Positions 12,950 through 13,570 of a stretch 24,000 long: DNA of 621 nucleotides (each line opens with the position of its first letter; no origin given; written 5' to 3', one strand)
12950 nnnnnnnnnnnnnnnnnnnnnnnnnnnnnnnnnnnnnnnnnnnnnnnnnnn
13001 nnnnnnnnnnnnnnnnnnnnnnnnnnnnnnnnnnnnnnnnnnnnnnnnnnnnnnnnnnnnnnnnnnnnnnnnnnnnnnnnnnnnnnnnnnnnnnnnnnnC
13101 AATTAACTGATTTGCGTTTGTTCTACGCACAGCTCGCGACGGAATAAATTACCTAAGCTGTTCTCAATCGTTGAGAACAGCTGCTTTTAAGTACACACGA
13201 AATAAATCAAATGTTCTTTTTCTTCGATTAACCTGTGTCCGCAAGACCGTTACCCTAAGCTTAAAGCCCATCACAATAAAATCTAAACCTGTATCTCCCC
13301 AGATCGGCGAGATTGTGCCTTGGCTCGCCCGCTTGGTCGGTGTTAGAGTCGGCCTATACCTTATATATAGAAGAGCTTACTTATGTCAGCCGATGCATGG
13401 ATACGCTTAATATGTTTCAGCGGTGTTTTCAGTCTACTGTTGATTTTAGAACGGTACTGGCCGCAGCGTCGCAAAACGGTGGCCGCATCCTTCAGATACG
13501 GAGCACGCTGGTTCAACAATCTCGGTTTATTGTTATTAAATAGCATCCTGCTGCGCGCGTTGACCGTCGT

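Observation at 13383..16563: Four-gene radical-SAM operon (membrane hydroxylase, ArsS-like rSAM, GT2, DUF2064) with no arsenic or selenium context: product unknown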

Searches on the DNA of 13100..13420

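Call 69: search_rna_families(source=window, start=13100, end=13420, threshold=evalue, max_evalue=1)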
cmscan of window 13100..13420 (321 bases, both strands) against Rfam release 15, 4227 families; matches with E-value up to 1: 1.
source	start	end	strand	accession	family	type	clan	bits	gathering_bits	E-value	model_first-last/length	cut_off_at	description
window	13166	13225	+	RF00143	mir-6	Gene; miRNA;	CL00083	18.7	58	0.76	1-74/74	no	mir-6 microRNA precursor family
